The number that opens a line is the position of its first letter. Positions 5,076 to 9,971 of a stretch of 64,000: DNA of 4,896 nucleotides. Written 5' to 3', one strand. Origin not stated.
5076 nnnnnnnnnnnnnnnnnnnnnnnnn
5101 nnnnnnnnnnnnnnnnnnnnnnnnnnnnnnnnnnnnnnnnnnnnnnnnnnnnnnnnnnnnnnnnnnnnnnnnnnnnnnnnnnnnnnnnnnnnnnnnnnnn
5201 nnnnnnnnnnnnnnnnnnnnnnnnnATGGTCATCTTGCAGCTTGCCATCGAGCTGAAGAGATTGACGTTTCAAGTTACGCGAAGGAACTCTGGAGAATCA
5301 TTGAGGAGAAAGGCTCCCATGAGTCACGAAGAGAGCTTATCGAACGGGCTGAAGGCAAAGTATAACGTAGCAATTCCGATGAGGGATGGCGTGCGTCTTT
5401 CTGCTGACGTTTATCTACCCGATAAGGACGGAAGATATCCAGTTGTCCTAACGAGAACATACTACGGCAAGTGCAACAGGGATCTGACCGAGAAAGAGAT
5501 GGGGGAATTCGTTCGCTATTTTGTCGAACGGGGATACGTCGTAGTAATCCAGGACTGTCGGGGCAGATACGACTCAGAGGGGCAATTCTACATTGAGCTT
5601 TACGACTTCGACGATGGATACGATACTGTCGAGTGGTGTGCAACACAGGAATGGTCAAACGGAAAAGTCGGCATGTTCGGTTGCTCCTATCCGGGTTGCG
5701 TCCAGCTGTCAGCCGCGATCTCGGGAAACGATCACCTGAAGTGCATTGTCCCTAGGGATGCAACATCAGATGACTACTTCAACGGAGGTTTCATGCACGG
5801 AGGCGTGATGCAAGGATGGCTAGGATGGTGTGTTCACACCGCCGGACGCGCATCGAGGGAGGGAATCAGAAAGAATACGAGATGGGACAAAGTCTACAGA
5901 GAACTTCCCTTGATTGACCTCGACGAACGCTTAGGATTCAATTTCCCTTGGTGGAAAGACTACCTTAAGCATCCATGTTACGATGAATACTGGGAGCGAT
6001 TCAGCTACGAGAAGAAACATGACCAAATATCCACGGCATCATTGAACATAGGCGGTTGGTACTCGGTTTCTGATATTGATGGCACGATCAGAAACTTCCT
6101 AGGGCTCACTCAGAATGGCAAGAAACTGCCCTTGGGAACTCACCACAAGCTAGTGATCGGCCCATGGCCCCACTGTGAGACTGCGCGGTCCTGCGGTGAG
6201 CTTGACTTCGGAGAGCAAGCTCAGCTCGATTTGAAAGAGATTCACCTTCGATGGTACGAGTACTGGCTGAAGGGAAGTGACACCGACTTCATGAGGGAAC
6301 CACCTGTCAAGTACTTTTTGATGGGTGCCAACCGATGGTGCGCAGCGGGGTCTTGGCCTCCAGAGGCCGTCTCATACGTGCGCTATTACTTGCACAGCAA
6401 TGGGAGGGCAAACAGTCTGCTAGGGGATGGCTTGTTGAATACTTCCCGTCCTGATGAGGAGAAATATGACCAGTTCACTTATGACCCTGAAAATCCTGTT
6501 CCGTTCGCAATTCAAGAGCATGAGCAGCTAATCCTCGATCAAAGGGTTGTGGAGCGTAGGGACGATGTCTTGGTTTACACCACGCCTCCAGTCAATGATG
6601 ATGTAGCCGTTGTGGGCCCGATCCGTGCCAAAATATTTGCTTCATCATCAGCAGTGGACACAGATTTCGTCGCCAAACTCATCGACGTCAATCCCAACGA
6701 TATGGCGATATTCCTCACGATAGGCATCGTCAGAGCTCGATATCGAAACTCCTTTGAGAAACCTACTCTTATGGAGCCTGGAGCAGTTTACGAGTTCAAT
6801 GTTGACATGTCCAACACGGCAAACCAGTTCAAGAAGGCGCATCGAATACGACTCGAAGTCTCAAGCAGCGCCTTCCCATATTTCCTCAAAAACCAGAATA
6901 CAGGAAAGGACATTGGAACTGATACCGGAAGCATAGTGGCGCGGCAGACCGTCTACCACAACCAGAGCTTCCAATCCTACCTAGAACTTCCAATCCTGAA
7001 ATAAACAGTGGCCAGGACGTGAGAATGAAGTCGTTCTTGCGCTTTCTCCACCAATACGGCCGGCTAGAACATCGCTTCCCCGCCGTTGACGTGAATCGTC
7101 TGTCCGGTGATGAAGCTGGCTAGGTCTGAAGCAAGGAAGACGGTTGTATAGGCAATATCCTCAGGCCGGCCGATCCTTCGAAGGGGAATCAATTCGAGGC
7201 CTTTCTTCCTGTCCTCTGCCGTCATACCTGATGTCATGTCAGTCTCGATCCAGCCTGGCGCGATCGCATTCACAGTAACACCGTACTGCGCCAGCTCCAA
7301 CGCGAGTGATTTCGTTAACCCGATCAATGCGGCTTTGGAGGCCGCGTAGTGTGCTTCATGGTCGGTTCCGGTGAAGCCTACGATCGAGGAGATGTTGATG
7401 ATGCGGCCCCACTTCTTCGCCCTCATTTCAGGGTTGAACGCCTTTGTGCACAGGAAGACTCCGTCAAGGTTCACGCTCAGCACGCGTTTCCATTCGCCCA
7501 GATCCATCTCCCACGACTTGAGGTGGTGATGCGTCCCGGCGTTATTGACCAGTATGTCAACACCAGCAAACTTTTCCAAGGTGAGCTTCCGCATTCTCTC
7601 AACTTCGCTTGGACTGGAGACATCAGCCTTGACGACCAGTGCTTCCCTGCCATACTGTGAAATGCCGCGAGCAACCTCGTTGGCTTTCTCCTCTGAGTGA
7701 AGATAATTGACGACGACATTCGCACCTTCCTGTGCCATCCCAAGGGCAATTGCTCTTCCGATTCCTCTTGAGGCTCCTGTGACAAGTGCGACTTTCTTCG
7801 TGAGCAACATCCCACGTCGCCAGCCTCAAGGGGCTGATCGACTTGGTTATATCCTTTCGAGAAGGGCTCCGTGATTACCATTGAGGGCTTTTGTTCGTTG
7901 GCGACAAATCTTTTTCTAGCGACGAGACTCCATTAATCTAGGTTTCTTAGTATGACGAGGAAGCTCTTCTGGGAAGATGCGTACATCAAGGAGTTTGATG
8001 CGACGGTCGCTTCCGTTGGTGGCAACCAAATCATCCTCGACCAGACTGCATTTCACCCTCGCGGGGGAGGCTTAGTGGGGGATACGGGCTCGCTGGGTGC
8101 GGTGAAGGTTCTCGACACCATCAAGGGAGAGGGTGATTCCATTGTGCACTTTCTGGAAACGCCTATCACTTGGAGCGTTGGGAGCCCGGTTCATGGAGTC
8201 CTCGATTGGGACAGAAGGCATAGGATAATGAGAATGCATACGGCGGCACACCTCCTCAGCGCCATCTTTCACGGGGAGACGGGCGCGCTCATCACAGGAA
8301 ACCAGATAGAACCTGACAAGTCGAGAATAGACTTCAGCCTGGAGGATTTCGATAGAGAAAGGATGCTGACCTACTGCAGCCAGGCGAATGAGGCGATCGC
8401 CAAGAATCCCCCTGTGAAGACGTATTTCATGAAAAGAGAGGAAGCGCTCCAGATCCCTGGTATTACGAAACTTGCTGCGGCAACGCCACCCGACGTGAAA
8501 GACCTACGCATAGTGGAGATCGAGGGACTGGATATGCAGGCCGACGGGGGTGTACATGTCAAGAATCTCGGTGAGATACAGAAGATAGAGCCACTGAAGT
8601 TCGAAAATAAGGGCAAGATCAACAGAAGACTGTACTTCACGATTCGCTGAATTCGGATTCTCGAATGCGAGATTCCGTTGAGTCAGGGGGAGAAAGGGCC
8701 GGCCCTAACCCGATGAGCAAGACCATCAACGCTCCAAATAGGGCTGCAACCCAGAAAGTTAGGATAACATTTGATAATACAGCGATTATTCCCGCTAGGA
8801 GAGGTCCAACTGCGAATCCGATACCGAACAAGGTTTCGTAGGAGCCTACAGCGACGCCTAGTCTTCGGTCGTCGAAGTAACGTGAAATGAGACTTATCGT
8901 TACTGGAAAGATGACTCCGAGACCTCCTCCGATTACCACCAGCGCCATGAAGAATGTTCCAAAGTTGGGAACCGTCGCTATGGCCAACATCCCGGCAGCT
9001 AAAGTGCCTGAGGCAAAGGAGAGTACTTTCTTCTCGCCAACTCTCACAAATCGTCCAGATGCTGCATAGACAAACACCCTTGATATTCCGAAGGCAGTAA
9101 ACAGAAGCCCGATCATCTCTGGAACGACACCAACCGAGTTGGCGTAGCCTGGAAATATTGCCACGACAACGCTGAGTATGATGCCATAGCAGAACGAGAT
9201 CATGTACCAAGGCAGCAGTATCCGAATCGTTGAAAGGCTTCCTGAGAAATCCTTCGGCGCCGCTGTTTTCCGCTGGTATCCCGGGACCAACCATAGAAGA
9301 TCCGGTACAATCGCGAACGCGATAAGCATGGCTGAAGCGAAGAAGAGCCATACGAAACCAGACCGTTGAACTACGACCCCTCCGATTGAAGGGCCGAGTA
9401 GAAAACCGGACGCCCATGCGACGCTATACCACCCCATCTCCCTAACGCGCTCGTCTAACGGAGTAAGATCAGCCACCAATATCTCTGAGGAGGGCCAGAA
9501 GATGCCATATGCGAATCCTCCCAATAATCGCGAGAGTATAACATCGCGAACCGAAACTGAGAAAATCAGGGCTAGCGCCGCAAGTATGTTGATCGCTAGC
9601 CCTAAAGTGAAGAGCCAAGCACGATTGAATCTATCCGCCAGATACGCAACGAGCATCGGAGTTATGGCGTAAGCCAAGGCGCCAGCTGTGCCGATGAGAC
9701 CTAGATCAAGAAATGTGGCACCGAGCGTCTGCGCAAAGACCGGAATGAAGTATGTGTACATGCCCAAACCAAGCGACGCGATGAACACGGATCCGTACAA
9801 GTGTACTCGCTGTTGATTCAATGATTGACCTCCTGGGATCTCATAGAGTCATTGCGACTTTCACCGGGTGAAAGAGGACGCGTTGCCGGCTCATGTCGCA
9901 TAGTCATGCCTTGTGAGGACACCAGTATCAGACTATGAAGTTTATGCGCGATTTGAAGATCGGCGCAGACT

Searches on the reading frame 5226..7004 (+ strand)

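Call 22: search_protein_families(library=pfam, max_evalue=0.0001, proteins=[window:5226-7004:+])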
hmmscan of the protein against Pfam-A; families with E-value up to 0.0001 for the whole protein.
window:5226-7004:+ (592 aa): 2 families
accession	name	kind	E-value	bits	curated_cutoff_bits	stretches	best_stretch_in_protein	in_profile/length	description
PF02129.25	Peptidase_S15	-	6e-58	197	23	1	54-317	1-261/262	X-Pro dipeptidyl-peptidase (S15 family)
PF08530.16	PepX_C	-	2.7e-44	152.1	22.5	1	354-587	2-217/217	X-Pro dipeptidyl-peptidase C-terminal non-catalytic domain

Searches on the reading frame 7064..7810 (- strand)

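Call 22: search_protein_families(library=pfam, max_evalue=0.0001, proteins=[window:7064-7810:-])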
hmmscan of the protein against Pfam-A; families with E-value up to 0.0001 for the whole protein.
window:7064-7810:- (248 aa): 3 families
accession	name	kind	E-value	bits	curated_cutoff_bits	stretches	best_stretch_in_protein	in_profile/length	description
PF13561.12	adh_short_C2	-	5.8e-70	236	27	1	12-244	1-234/236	Enoyl-(Acyl carrier protein) reductase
PF00106.31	adh_short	-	3e-63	213.3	26.6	1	6-198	1-192/195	short chain dehydrogenase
PF08659.16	KR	-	5.5e-16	59.4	22.6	1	8-168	3-162/180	KR domain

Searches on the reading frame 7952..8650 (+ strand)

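Call 22: search_protein_families(library=pfam, max_evalue=0.0001, proteins=[window:7952-8650:+])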
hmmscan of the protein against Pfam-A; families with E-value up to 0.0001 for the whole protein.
window:7952-8650:+ (232 aa): 2 families
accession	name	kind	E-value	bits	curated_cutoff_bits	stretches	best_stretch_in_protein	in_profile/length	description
PF07973.19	tRNA_SAD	-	3.1e-12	46.7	24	1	185-228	1-44/44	Threonyl and Alanyl tRNA synthetase second additional domain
PF01411.24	tRNA-synt_2c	-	2.6e-07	30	30.3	1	13-88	473-552/552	tRNA synthetases class II (A)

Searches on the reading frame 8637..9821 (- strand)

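Call 22: search_protein_families(library=pfam, max_evalue=0.0001, proteins=[window:8637-9821:-])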
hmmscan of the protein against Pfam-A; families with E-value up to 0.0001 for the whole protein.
window:8637-9821:- (394 aa): 2 families
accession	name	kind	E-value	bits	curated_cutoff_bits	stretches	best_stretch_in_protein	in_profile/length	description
PF07690.21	MFS_1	-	8.2e-52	176.7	33.4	2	9-190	2-183/347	Major Facilitator Superfamily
PF05977.19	MFS_3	-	8.2e-05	21.7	27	0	32-381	39-400/524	Transmembrane secretion effector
